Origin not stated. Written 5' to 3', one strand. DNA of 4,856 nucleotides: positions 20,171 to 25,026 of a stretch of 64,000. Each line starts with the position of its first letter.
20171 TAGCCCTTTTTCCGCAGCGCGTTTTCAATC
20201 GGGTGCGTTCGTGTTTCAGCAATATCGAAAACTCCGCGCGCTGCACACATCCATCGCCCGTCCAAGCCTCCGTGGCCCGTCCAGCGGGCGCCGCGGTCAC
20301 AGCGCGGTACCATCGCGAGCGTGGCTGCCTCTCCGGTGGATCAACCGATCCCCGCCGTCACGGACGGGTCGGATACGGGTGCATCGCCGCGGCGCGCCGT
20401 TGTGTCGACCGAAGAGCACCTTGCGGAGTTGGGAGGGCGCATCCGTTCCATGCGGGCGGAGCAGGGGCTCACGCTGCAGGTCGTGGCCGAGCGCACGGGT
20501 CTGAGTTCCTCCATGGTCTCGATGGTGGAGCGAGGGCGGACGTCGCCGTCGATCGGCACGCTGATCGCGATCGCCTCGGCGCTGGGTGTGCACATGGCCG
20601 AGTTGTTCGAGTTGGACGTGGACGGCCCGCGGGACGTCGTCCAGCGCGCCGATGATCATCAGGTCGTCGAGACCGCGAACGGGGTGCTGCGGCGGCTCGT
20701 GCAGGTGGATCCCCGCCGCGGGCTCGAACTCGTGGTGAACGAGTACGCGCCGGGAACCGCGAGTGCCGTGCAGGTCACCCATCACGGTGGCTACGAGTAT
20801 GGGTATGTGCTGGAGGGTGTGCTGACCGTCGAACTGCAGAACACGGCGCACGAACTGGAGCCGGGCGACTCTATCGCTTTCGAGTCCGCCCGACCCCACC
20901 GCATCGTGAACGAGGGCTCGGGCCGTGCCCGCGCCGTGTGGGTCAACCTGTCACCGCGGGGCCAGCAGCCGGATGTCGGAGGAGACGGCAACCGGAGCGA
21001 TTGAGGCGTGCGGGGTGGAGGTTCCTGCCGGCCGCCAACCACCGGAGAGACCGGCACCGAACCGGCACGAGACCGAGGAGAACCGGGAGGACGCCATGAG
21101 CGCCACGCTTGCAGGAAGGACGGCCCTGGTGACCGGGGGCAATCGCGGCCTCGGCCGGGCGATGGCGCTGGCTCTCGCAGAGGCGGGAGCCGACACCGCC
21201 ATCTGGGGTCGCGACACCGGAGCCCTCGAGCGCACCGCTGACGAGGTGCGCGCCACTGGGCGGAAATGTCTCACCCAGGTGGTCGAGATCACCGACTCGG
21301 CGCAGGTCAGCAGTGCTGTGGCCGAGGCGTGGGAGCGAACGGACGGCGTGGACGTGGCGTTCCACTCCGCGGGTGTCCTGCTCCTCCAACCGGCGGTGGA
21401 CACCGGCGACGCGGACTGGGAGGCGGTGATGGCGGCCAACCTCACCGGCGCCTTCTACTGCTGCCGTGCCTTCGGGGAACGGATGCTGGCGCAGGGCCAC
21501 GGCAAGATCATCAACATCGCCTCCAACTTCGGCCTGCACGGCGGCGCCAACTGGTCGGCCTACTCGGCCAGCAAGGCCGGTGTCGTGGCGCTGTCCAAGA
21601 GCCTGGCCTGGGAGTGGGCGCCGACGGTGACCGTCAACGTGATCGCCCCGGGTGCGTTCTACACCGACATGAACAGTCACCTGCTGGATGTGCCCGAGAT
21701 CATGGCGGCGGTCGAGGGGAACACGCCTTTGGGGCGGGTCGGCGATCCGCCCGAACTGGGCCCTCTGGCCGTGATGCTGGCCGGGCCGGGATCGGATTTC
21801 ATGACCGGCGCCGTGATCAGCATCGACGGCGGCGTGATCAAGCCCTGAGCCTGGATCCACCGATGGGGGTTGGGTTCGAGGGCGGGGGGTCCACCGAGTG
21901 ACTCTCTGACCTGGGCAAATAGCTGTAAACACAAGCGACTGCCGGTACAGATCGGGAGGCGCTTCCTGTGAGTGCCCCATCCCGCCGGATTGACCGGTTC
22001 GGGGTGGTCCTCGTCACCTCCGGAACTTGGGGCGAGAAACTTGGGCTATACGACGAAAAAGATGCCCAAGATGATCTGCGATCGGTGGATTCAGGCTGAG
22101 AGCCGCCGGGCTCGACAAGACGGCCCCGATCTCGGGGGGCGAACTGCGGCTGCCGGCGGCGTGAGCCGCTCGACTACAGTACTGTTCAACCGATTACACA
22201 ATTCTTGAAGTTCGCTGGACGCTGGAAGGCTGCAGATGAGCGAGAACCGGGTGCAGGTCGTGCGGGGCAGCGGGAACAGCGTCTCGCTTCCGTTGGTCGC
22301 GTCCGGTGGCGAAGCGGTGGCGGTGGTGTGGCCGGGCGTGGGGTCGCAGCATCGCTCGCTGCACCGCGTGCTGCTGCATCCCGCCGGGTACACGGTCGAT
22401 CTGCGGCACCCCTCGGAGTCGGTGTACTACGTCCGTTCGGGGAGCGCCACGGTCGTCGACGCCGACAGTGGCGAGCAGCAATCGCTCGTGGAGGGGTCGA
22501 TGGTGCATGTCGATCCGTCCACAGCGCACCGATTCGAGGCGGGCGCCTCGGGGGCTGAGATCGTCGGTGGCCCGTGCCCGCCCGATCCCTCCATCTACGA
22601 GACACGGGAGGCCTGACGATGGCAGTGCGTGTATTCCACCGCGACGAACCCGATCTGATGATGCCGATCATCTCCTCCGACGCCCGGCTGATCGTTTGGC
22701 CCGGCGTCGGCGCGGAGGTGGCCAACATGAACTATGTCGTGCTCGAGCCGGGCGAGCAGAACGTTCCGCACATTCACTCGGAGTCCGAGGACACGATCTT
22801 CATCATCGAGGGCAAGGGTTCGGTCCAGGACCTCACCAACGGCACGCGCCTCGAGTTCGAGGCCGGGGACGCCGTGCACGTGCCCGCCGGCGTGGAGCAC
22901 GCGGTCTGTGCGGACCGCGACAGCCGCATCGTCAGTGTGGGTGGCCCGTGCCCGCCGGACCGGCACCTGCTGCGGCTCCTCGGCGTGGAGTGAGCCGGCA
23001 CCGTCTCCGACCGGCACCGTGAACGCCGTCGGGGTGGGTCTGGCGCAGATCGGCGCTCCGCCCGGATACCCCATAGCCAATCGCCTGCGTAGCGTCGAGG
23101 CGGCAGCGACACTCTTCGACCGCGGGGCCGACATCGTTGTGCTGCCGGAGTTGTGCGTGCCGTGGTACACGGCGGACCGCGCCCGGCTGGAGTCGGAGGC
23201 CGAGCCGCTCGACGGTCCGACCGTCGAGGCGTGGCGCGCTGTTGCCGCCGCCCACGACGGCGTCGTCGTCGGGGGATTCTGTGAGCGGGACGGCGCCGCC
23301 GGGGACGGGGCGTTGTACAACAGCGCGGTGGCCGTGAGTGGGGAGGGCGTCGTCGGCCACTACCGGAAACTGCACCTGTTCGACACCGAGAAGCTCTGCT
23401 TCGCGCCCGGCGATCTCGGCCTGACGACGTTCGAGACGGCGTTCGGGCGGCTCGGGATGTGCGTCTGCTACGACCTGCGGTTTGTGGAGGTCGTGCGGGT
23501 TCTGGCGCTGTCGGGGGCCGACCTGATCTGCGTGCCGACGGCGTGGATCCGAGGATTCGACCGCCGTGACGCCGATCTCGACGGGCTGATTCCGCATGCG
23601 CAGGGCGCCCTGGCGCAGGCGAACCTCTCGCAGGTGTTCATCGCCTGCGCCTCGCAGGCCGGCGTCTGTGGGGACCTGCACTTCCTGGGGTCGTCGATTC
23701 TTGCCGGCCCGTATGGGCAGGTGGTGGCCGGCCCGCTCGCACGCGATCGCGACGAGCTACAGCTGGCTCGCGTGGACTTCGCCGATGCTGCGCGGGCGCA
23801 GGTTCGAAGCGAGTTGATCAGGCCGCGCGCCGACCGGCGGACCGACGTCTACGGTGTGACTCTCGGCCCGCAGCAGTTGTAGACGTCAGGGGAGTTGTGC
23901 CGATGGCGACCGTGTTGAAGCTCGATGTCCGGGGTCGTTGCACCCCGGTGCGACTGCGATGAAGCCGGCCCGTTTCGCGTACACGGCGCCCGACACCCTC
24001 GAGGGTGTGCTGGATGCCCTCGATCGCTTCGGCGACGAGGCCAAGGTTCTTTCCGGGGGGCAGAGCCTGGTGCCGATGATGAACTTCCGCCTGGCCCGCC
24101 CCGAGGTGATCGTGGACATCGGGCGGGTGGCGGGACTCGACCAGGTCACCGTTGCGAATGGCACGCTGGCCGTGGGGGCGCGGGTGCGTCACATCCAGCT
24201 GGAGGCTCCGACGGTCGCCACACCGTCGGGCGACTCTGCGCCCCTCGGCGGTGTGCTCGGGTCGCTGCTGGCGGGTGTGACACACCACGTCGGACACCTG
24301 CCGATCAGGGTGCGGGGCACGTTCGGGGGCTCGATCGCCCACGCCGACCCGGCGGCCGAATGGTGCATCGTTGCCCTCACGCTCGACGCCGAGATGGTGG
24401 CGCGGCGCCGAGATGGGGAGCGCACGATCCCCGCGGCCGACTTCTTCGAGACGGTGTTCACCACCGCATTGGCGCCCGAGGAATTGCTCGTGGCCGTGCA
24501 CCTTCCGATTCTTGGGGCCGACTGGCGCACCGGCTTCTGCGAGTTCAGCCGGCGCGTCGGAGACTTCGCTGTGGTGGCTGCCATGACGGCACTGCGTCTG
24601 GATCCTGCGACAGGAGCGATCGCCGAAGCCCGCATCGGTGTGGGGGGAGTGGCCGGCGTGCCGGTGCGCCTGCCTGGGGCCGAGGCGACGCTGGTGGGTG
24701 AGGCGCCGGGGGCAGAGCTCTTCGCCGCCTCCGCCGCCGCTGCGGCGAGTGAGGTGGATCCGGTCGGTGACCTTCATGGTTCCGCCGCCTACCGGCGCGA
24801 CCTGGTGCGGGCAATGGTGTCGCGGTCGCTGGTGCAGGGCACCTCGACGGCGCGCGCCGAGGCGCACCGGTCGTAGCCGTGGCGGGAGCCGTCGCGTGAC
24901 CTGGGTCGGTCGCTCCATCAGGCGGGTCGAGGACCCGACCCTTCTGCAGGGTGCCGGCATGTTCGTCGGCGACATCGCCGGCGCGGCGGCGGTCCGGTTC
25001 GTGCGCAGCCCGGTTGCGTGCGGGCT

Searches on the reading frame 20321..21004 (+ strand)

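Call 98: search_protein_families(library=pfam, proteins=[window:20321-21004:+], max_evalue=0.001)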
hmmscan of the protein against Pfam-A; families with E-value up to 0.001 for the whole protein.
window:20321-21004:+ (227 aa): 7 families
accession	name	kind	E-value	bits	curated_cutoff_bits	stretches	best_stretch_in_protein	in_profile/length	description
PF07883.17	Cupin_2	-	9.1e-17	61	27.2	1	141-208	4-69/70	Cupin domain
PF01381.28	HTH_3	-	7.1e-16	58.4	23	1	41-95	1-55/55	Helix-turn-helix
PF13560.12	HTH_31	-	5e-14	52.8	27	1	36-95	1-61/64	Helix-turn-helix domain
PF13443.12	HTH_26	-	5e-08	33.5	22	1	40-99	1-61/63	Cro/C1-type HTH DNA-binding domain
PF02311.25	AraC_binding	-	7.2e-07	29.5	21.1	1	149-212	15-78/135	AraC-like ligand binding domain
PF12844.13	HTH_19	-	3.2e-06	27.4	30.2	1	38-95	1-58/64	Helix-turn-helix domain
PF12973.13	Cupin_7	-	0.00084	19.6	27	0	105-173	3-69/105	ChrR Cupin-like domain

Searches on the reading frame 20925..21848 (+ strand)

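Call 98: search_protein_families(library=pfam, proteins=[window:20925-21848:+], max_evalue=0.001)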
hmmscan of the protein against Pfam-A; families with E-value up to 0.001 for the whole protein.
window:20925-21848:+ (307 aa): 3 families
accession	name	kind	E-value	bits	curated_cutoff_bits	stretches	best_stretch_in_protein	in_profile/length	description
PF13561.12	adh_short_C2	-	1.7e-54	185.3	27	1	73-304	5-235/236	Enoyl-(Acyl carrier protein) reductase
PF00106.31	adh_short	-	2.6e-52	177.6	26.6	1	66-252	2-189/195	short chain dehydrogenase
PF08659.16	KR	-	7.6e-15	55.7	22.6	1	66-238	2-174/180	KR domain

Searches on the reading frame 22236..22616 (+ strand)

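Call 98: search_protein_families(library=pfam, proteins=[window:22236-22616:+], max_evalue=0.001)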
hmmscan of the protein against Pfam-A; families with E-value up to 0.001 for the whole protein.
window:22236-22616:+ (126 aa): 1 family
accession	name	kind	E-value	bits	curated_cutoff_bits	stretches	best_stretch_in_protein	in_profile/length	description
PF07883.17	Cupin_2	-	3e-07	30.5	27.2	1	45-102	3-58/70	Cupin domain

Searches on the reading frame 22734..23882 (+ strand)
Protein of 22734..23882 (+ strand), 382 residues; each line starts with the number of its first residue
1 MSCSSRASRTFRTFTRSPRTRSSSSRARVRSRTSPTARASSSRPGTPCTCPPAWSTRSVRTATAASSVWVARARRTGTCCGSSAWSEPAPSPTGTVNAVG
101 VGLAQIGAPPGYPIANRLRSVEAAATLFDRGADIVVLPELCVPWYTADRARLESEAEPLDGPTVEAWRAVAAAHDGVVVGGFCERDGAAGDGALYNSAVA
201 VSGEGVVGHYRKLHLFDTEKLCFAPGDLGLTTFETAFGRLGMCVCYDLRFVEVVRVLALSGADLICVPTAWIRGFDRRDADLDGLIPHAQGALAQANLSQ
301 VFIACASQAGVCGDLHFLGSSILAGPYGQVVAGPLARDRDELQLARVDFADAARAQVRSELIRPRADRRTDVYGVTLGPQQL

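Call 98: search_protein_families(library=pfam, proteins=[window:22734-23882:+], max_evalue=0.001)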
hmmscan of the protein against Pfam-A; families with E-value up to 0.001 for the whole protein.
window:22734-23882:+ (382 aa): 1 family
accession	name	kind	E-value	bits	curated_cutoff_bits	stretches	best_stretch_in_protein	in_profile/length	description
PF00795.27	CN_hydrolase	-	9.7e-40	136.9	23.2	1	115-354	16-253/256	Carbon-nitrogen hydrolase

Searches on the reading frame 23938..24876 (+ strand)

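Call 98: search_protein_families(library=pfam, proteins=[window:23938-24876:+], max_evalue=0.001)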
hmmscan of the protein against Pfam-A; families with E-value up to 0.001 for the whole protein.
window:23938-24876:+ (312 aa): 2 families
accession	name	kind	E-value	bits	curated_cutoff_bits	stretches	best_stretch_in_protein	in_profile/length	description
PF00941.27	FAD_binding_5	-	2.1e-39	135.5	27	1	12-190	2-168/170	FAD binding domain in molybdopterin dehydrogenase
PF03450.22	CO_deh_flav_C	-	2.1e-20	73.2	25.5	1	200-298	3-99/102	CO dehydrogenase flavoprotein C-terminal domain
